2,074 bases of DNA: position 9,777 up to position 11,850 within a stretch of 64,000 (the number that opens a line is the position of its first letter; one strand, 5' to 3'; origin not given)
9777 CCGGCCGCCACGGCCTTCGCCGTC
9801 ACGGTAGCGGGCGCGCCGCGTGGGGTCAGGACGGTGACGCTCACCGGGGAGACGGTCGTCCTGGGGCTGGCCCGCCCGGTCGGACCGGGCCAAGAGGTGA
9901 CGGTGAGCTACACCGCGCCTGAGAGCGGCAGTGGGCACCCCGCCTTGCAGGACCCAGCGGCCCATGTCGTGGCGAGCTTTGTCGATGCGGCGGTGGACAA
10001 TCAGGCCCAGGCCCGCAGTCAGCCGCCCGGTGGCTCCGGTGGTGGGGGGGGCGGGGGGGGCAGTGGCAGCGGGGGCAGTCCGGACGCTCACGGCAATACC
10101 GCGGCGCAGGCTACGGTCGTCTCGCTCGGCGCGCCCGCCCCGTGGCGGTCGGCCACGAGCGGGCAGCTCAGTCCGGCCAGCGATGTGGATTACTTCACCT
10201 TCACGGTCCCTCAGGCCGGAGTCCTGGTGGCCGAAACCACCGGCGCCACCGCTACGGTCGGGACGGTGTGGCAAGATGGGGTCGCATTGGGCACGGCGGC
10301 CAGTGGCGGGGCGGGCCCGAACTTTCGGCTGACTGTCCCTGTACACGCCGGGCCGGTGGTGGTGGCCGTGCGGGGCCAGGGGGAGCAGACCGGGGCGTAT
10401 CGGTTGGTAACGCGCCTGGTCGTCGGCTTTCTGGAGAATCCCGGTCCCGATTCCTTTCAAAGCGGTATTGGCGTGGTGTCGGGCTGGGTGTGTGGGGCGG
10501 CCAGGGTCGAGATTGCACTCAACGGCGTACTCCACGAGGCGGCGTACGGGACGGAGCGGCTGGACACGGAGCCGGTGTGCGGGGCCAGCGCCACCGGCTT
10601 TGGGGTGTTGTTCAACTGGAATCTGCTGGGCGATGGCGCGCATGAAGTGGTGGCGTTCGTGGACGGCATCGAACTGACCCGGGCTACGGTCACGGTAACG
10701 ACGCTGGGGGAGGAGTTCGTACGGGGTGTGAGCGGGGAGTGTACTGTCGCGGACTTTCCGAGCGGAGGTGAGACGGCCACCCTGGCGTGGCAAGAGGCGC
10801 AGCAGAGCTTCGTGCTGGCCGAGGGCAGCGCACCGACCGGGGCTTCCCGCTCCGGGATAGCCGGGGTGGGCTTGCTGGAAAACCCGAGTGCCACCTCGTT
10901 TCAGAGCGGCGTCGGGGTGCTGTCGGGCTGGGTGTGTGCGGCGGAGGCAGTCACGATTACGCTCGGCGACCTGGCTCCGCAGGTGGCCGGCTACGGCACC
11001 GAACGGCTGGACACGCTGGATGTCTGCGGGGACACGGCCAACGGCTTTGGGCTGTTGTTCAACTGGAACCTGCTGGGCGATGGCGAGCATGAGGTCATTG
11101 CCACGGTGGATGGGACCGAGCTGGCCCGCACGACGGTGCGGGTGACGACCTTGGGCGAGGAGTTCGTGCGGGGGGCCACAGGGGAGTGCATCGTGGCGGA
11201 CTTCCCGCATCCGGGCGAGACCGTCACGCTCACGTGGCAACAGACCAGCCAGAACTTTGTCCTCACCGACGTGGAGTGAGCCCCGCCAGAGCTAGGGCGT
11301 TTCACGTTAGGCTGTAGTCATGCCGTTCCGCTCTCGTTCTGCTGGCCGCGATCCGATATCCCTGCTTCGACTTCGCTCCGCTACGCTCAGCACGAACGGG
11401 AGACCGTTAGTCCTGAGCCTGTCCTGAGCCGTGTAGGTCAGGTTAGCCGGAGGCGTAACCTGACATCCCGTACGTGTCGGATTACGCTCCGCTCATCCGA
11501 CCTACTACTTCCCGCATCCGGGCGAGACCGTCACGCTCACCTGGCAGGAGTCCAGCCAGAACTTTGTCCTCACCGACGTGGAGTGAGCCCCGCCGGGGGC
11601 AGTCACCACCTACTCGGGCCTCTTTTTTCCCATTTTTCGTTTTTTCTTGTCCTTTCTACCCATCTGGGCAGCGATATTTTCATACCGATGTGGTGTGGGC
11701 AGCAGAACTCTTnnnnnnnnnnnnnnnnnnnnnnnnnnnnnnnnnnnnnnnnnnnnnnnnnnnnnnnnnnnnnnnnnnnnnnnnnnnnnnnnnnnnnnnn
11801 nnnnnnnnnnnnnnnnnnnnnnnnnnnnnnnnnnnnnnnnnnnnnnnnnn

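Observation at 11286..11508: MITE-like palindromic repeat family with double 9-bp-stem hairpins; one copy inserted into the 3' end of a CTD gene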

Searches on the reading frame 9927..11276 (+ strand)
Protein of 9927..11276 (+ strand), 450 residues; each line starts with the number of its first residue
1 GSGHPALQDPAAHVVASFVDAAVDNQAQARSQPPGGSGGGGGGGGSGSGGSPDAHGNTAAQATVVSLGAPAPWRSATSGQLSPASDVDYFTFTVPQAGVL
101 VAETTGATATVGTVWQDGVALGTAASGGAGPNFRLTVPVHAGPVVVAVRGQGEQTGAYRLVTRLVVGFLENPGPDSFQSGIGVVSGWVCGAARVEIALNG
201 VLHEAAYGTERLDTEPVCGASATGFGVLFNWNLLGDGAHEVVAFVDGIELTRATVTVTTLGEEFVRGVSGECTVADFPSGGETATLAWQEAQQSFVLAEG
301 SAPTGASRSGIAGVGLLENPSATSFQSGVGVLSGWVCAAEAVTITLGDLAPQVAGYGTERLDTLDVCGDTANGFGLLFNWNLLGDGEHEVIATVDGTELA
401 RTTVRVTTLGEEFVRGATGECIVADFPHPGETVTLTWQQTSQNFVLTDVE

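Call 73: find_homologous_proteins(query=window:9927-11276:+, max_evalue=1e-30)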
Query window:9927-11276:+ (450 aa): 1251 proteins with E <= 1e-30 among 8000 candidates; the best 120 are listed.
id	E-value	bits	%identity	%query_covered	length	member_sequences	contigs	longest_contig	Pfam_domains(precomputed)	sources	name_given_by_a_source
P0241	9.6e-212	722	63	88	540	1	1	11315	-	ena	-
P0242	4.5e-192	657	74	88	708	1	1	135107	PF23197.2,PF16709.12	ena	-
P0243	9.6e-188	643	68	63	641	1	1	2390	PF00041.28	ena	-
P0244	1.9e-179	615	66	100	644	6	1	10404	PF13753.13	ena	-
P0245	2.1e-179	615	70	88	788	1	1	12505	PF01326.25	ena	-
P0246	4.7e-178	611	70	89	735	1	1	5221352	PF03382.21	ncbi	-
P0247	2.0e-176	605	69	88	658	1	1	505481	PF17963.8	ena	-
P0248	4.1e-176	604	69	88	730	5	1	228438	PF13855.13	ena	-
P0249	4.3e-175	601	70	89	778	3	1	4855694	-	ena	-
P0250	5.1e-174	597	70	88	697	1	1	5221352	-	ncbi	-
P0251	1.4e-173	596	70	88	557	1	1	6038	-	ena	-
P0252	1.1e-172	593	69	89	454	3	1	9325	-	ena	-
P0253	1.8e-172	592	69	89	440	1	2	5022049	-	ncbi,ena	-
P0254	7.5e-172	590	68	89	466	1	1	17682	-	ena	-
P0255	1.4e-171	589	67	88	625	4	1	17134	PF04151.22,PF13753.13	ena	-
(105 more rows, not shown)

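Call 76: search_protein_families(library=pfam, proteins=[window:9927-11276:+], max_evalue=0.01)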
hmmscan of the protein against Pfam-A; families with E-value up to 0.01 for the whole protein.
window:9927-11276:+ (450 aa): 0 families

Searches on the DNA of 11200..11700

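Call 65: search_rna_families(source=window, start=11200, end=11700, threshold=evalue, max_evalue=1)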
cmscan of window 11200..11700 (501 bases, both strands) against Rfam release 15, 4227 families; matches with E-value up to 1: 0.
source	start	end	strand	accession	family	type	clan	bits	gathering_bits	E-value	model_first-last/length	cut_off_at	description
